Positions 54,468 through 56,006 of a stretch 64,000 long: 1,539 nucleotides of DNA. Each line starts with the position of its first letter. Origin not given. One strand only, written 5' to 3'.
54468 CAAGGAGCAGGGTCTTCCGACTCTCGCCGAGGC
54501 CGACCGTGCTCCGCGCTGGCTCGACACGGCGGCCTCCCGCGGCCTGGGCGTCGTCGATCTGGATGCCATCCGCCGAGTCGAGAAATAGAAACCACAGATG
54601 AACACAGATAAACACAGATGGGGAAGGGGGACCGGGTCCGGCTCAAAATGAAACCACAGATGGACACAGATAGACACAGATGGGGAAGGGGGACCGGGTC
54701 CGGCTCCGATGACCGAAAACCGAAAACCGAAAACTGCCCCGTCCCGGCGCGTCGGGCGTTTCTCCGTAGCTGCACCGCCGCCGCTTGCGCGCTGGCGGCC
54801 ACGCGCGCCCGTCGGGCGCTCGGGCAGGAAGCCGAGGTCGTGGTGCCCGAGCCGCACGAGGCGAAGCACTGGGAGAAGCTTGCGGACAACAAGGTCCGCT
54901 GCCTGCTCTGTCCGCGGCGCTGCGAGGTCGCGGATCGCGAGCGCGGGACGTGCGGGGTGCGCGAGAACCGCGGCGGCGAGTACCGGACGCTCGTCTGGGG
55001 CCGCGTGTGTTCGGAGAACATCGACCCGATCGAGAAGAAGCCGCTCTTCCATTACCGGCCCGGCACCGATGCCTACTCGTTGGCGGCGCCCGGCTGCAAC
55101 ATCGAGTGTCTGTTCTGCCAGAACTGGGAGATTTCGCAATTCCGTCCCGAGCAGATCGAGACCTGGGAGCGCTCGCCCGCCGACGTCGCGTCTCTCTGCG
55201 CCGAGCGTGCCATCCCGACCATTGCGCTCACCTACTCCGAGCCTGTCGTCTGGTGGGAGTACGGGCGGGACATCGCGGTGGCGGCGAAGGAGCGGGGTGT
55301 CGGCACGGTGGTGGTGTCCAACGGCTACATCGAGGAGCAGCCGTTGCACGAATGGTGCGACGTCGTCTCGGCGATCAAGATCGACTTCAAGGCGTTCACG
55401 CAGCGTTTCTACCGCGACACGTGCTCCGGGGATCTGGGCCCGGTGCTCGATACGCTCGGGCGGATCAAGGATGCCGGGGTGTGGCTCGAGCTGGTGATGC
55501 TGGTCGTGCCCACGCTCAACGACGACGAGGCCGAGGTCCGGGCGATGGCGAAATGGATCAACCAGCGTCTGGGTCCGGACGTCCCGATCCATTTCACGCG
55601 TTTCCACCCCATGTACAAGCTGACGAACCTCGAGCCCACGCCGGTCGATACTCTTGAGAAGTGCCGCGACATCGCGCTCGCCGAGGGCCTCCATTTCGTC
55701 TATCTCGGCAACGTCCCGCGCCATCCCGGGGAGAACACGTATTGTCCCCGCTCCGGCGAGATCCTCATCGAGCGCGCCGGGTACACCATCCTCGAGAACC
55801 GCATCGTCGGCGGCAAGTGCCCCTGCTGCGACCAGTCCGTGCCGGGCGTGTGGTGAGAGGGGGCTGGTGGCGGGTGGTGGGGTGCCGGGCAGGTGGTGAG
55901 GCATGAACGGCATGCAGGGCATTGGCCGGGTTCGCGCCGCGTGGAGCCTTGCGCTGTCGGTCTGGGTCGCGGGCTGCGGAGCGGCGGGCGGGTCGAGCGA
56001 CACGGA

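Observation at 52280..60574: AmmeMemoRadiSam set that looks exported, flanked by Tat-DUF362 and CCG Fe-S proteins and interleaved with Cys-rich lipoproteins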

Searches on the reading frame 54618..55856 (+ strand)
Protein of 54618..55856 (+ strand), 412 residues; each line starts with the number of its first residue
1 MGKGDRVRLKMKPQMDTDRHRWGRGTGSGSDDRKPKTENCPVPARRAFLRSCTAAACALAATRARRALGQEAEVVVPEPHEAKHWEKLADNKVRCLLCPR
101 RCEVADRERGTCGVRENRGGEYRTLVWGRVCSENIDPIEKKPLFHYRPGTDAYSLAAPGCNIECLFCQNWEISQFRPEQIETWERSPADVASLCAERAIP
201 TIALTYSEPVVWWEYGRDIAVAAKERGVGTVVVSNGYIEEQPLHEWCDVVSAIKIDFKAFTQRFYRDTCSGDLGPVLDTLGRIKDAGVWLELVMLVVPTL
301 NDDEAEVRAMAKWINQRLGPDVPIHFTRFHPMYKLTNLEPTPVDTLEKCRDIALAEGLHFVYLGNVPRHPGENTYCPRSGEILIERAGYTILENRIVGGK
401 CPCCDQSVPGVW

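Call 7: search_protein_families(library=pfam, proteins=[window:54618-55856:+], max_evalue=0.01)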
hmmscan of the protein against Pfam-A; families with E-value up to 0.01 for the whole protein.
window:54618-55856:+ (412 aa): 2 families
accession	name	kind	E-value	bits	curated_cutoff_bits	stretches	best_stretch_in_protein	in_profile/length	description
PF04055.27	Radical_SAM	-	1.2e-15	58.5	29.5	1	158-306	5-160/166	Radical SAM superfamily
PF13353.11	Fer4_12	-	0.00093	19.9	22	1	154-254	9-110/137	4Fe-4S single cluster domain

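Call 8: search_protein_families(library=ncbifam, proteins=[window:54618-55856:+], max_evalue=0.01)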
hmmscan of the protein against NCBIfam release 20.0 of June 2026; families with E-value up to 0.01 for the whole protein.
window:54618-55856:+ (412 aa): 15 families
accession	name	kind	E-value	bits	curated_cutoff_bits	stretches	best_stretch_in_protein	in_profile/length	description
TIGR04337.1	AmmeMemoSam_rS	hypoth_equivalog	1e-107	360.1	220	1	82-412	1-333/349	AmmeMemoRadiSam system radical SAM enzyme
TIGR02494.1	PFLE_PFLC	subfamily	5.6e-12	45.5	174.35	1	205-332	130-257/293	glycyl-radical enzyme activating protein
TIGR04041.1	activase_YjjW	hypoth_equivalog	7.8e-12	45.2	250.2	1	220-335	130-244/276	YjjW family glycine radical enzyme activase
TIGR02493.1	PFLA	equivalog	2e-11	43.7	231.75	1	158-316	23-185/235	pyruvate formate-lyase-activating protein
NF048010.1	SfplDhtActHpsHDes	equivalog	1.3e-09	37.3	430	1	202-332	135-266/298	(2S)-3-sulfopropanediol dehydratase activating enzyme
TIGR02495.1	NrdG2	equivalog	1.7e-09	37.3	131.15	1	150-317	16-183/193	anaerobic ribonucleoside-triphosphate reductase activating protein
NF043069.1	T4HPD_activ_SAM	equivalog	1.8e-07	30.8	425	1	202-317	127-242/299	trans-4-hydroxy-L-proline dehydratase activase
NF048008.1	SfplDhtActHpfHKleb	equivalog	1.1e-05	24.9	500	1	202-322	130-250/308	(2S)-3-sulfopropanediol dehydratase activating enzyme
TIGR02666.1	moaA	equivalog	1.9e-05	23.8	284.05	1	160-317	20-183/336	GTP 3',8-cyclase MoaA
TIGR04003.1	rSAM_BssD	equivalog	2e-05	23.9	496.45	1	202-316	131-246/314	[benzylsuccinate synthase]-activating enzyme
NF008356.0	PRK11145.1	equivalog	6.3e-05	22.4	375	1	158-317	28-191/246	pyruvate formate lyase 1-activating protein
NF038283.1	viperin_w_prok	equivalog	0.00065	18.9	180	1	160-255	12-112/281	viperin family antiviral radical SAM protein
TIGR04395.1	cutC_activ_rSAM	equivalog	0.0011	18.3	360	1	202-315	133-246/309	choline TMA-lyase-activating enzyme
TIGR04038.1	tatD_link_rSAM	subfamily_domain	0.0038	17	129.7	1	156-274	14-139/192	TatD family nuclease-associated radical SAM protein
NF033719.1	ind_deCO2_activ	equivalog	0.0082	15.5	425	0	201-319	132-250/302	indoleacetate decarboxylase activase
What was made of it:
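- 54660..55856 (+): AmmeMemoRadiSam radical SAM enzyme. It has a Tat-type leader (54660-54824; RR at 54750-54755; ...RARRALG/QE), an N-terminal Cx2Cx3C...C auxiliary motif, the rSAM motif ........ and a C-terminal Cys ribbon. TIGR04337 at 360.1 bits (call 8).
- On AmmeMemoRadiSam system: 360.1 bits against a cutoff of 220, residues 82-412 of ORF 54618-55856 (call 8).
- Checked: The family model starts at residue 82 of ORF 54618-55856 (call 8).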

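Call 9: find_homologous_proteins(query=window:54660-55856:+, max_evalue=1e-20)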
Query window:54660-55856:+ (398 aa): 7932 proteins with E <= 1e-20 among 8000 candidates; the best 120 are listed.
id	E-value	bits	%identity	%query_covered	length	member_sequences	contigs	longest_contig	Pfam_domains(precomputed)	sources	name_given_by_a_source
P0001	2.1e-223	760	79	98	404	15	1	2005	PF04055.28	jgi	jgi:pyruvate formate lyase activating enzyme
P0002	1.5e-219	747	80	98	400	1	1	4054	PF04055.28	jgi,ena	-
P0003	1.6e-218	744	76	100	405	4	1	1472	PF04055.28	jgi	jgi:pyruvate formate lyase activating enzyme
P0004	2.6e-191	654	79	83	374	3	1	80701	PF04055.28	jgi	jgi:pyruvate formate lyase activating enzyme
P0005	9.7e-188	643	77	83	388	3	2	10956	PF04055.28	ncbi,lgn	-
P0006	8.7e-187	639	72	92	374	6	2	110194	PF04055.28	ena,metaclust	metaclust:\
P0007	1.3e-183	629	71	92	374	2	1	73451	PF04055.28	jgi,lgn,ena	-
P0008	4.8e-183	627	73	92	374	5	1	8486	PF04055.28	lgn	-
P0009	6.7e-152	524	59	93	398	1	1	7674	PF04055.28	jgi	-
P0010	1.5e-149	517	58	93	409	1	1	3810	PF04055.28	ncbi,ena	-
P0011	5.6e-149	515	57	93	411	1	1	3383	PF04055.28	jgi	jgi:pyruvate formate lyase activating enzyme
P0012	2.9e-148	512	56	93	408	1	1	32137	PF04055.28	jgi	-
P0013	7.2e-148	511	58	93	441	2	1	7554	PF04055.28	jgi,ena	-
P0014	8.5e-148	511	58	93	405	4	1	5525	PF04055.28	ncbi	-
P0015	1.2e-147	510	62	83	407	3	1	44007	PF04055.28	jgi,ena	-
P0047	2.5e-145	503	59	92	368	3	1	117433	PF04055.28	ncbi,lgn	ncbi:MAG: AmmeMemoRadiSam system radical SAM enzyme [Polyangia bacterium]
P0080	1.1e-143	497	60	84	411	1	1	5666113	PF04055.28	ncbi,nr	ncbi:MAG: AmmeMemoRadiSam system radical SAM enzyme [Phycisphaerales bacterium]|nr:MAG: AmmeMemoRadi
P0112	9.9e-143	494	54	96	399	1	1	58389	PF04055.28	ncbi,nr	ncbi:MAG: AmmeMemoRadiSam system radical SAM enzyme [Vicinamibacteria bacterium]|nr:AmmeMemoRadiSam 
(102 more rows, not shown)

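Call 22: find_encoding_contigs(protein=P0004, flank=10000, max_places=3)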
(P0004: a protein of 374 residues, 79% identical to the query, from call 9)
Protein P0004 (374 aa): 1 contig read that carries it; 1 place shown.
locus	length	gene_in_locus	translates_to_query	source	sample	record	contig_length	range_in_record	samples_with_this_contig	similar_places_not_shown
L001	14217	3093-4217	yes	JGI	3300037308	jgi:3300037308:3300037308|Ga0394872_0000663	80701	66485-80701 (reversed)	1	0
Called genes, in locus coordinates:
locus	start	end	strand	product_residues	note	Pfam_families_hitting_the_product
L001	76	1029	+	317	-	PF00085:Thioredoxin, PF13098:Thioredoxin_2, PF13899:Thioredoxin_7, PF07719:TPR_2 (faint), PF13424:TPR_12 (faint), PF13428:TPR_14 (faint), PF13432:TPR_16 (faint), PF14559:TPR_19 (faint), +2 more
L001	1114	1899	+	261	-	-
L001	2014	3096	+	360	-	PF13183:Fer4_8, PF02754:CCG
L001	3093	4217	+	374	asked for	PF04055:Radical_SAM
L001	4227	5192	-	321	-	-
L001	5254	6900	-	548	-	PF01875:Memo, PF01871:AMMECR1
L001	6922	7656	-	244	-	-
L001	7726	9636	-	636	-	PF07973:tRNA_SAD, PF00587:tRNA-synt_2b, PF03129:HGTP_anticodon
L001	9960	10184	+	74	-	-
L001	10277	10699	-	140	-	PF01850:PIN (weak)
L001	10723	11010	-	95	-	PF02604:PhdYeFM_antitox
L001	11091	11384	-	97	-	PF09650:PHA_gran_rgn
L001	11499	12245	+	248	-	-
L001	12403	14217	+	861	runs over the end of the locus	PF00675:Peptidase_M16, PF05193:Peptidase_M16_C, PF00675:Peptidase_M16 (weak), PF05193:Peptidase_M16_C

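Call 23: find_encoding_contigs(protein=P0006, flank=10000, max_places=3)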
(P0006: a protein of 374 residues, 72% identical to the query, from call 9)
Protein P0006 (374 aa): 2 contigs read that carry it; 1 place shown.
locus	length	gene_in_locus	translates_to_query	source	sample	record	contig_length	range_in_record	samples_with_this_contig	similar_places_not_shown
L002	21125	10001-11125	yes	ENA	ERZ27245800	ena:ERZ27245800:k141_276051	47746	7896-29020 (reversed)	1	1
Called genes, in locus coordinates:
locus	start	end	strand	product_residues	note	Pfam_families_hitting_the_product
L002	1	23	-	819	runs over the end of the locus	PF02190:LON_substr_bdg, PF00004:AAA, PF07728:AAA_5 (weak), PF22667:Lon_lid, PF05362:Lon_C, PF13541:ChlI (weak)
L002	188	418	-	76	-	PF01192:RNA_pol_Rpb6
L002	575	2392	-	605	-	PF04885:Stig1 (weak), PF04616:Glyco_hydro_43 (weak), PF22847:Glyco_hydro_43_rel (faint)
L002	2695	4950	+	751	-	PF00069:Pkinase, PF07714:PK_Tyr_Ser-Thr, PF17667:Pkinase_fungal (weak)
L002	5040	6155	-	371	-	-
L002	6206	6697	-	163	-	-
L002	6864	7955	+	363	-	PF13428:TPR_14 (faint), PF00085:Thioredoxin, PF13098:Thioredoxin_2, PF13174:TPR_6 (faint), PF13899:Thioredoxin_7, PF07719:TPR_2 (faint)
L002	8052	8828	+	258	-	-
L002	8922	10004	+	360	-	PF13183:Fer4_8 (weak), PF02754:CCG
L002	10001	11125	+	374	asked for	PF04055:Radical_SAM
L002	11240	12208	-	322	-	-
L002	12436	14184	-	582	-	PF01875:Memo, PF01871:AMMECR1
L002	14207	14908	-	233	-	PF05198:IF3_N, PF00707:IF3_C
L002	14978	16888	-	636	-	PF07973:tRNA_SAD, PF00587:tRNA-synt_2b, PF03129:HGTP_anticodon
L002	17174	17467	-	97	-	PF09650:PHA_gran_rgn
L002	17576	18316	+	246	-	-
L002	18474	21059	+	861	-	PF00675:Peptidase_M16, PF05193:Peptidase_M16_C, PF00675:Peptidase_M16 (weak), PF05193:Peptidase_M16_C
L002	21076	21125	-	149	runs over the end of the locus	-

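Call 24: find_encoding_contigs(protein=P0080, flank=10000, max_places=2)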
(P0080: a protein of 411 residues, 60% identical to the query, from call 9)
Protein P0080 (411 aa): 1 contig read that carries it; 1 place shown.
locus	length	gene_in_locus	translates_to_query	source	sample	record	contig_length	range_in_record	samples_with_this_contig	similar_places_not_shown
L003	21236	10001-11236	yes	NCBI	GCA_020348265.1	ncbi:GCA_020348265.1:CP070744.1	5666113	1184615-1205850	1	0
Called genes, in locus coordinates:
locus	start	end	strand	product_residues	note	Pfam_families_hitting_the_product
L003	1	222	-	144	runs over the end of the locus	-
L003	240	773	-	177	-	PF00329:Complex1_30kDa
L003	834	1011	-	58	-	PF01058:Oxidored_q6 (weak)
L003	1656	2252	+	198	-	PF01022:HTH_5 (weak), PF12840:HTH_20, PF25212:HVO_A0114 (weak)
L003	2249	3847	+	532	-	PF13650:Asp_protease_2, PF13975:gag-asp_proteas (faint), PF13650:Asp_protease_2 (weak)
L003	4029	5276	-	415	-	-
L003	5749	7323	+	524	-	PF03109:ABC1, PF01636:APH, PF27536:UbiB_helical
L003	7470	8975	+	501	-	PF01875:Memo, PF01871:AMMECR1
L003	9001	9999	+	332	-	PF04015:DUF362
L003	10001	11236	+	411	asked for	PF04055:Radical_SAM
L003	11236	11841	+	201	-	-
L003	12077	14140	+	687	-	PF24521:Ank_KRIT1 (weak), PF12796:Ank_2, PF13637:Ank_4 (weak), PF00023:Ank, PF13606:Ank_3 (weak), PF13857:Ank_5, PF13637:Ank_4 (weak), PF13857:Ank_5 (weak), +2 more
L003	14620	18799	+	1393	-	-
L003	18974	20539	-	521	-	PF00474:SSF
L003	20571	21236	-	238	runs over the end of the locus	PF07661:MORN_2 (faint)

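Call 25: find_encoding_contigs(protein=P0047, flank=10000, max_places=2)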
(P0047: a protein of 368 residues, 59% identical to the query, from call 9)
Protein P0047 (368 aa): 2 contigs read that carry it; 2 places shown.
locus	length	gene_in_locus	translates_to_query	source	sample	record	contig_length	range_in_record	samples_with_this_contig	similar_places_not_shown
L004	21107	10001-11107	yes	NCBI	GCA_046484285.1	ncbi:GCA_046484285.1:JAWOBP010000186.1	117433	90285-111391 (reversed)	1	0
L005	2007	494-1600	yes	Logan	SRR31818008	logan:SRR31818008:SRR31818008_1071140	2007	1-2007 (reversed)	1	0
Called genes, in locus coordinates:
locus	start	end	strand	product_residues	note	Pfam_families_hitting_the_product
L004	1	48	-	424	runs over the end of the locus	PF07690:MFS_1, PF11700:ATG22, PF07690:MFS_1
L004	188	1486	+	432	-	PF14257:DUF4349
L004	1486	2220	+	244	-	PF14257:DUF4349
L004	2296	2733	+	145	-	-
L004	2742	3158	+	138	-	PF03100:CcmE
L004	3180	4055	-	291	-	-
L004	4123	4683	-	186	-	-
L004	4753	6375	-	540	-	-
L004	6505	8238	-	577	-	PF01039:Carboxyl_trans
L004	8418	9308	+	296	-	PF16881:LIAS_N (weak), PF04055:Radical_SAM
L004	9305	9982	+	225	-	PF21948:LplA-B_cat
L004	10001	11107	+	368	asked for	PF04055:Radical_SAM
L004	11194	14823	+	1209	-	-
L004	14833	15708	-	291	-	PF01509:TruB_N, PF16198:TruB_C_2 (weak), PF09142:TruB_C (weak)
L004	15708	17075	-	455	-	PF02033:RBFA, PF01368:DHH, PF02272:DHHA1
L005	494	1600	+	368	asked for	PF04055:Radical_SAM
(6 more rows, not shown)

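Call 26: find_encoding_contigs(protein=P0112, flank=10000, max_places=2)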
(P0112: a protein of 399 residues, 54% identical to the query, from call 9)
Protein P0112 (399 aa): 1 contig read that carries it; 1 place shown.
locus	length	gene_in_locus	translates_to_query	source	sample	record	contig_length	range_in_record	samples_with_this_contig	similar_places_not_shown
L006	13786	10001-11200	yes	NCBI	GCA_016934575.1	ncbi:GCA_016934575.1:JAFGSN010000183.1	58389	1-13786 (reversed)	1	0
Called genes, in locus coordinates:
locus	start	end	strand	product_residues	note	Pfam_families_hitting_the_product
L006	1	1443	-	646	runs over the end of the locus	PF00270:DEAD (faint), PF13307:Helicase_C_2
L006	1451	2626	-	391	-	PF01207:Dus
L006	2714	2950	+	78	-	-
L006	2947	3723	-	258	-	PF00535:Glycos_transf_2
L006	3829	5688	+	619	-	-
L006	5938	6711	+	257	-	PF01209:Ubie_methyltran, PF13489:Methyltransf_23 (weak), PF08241:Methyltransf_11, PF08242:Methyltransf_12 (weak), PF13649:Methyltransf_25, PF13847:Methyltransf_31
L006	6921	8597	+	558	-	-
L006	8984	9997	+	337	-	PF04015:DUF362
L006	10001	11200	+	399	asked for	PF04055:Radical_SAM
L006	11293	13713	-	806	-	PF01564:Spermine_synth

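Call 32: find_related_loci(query=A1, collection=genome_contigs, flank=10000)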
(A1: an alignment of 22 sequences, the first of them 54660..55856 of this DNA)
Query A1 (398 aa) in genome_contigs; peptide patterns used: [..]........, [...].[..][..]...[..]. (x = any residue, [..] = any of these).
600 stretches matched a pattern (row limit reached: there are more); 599 encode a relative of the query (tblastn E <= 1e-3); the best 80 are kept; 80 distinct loci.
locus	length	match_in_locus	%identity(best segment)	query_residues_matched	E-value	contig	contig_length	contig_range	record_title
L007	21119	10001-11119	57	30-398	1e-143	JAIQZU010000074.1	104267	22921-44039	MAG: Candidatus Scalindua sp. isolate OFTM1 OFTM1_73, whole genome shotgun sequence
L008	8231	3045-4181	55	29-398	3e-142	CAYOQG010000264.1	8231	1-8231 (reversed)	MAG TPA_asm: uncultured Phycisphaeraceae bacterium isolate SRP323688_co1_276 genome assembly, contig: NODE_12661_length_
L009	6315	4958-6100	56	29-398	2e-142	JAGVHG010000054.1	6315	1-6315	MAG: Phycisphaerae bacterium isolate DeMMO2_2 c_000000048198, whole genome shotgun sequence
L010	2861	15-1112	56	40-398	4e-146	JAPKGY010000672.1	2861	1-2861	MAG: Phycisphaerae bacterium isolate PDA_C_MAG.97 MAG.97_672, whole genome shotgun sequence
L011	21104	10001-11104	54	30-398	1e-136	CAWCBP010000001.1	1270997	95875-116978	MAG: uncultured delta proteobacterium isolate MFD03899.bin.1.233 genome assembly, contig: contig_13312, whole genome sho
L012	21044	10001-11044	56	45-398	8e-134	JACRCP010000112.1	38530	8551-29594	MAG: Deltaproteobacteria bacterium isolate NC_groundwater_1649_Pr3_B-0.1um_64_26 SR-2_scaffold_141_990734, whole genome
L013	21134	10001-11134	55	30-398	7e-133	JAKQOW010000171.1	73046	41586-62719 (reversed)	MAG: Acidobacteriota bacterium isolate USMO_maxbin.051 k141_1352276, whole genome shotgun sequence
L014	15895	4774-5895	55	31-398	8e-132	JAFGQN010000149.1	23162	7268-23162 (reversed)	MAG: Deltaproteobacteria bacterium isolate Zod_Metabat.76 k87_7597552, whole genome shotgun sequence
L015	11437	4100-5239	52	16-398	3e-130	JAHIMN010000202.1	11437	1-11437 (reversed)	MAG: Verrucomicrobia bacterium isolate KR13_N2.mb.73 KR13_N2.mb.73_k141_263808, whole genome shotgun sequence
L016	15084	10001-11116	50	31-398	1e-129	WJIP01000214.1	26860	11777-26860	MAG: Caldithrix sp. isolate Bin_012 k141_2526058, whole genome shotgun sequence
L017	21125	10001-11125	53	31-398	8e-130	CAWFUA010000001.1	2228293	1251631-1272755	MAG: uncultured Acidobacteriaceae bacterium isolate MFD01476.bin.1.148 genome assembly, contig: contig_10977, whole geno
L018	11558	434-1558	51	31-398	6e-129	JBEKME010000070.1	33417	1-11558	MAG: Terriglobia bacterium isolate SPRUCE 387 SPRUCE_387_70, whole genome shotgun sequence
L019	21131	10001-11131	53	31-398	2e-128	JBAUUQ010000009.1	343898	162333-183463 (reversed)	MAG: Terriglobales bacterium isolate MFD05931_ilm_asm_bin20 k127_75414, whole genome shotgun sequence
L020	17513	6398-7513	50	31-398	2e-128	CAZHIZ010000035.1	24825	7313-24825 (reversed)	MAG TPA_asm: uncultured Caldithrix sp. isolate SRP163575_co3_317 genome assembly, contig: NODE_1991_length_24825_cov_9.7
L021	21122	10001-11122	51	19-398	3e-128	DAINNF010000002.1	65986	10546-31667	MAG TPA_asm: Acidobacteriota bacterium isolate CTOTU1803 NODE_36_length_65986_cov_4.441462, whole genome shotgun sequenc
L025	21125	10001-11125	52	31-398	4e-127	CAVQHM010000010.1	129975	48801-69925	MAG: uncultured Acidobacteriaceae bacterium isolate MFD00991.bin.1.91 genome assembly, contig: contig_40500, whole genom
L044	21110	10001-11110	49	31-398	3e-122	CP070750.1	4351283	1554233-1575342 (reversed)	MAG: Candidatus Aminicenantes bacterium isolate bin34 chromosome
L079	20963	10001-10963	48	78-398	2e-108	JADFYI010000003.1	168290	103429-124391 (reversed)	MAG: Candidatus Omnitrophota bacterium isolate nDJH6bin28 nDJH6_bin28_NODE_33_length_168290_cov_14.374952, whole genome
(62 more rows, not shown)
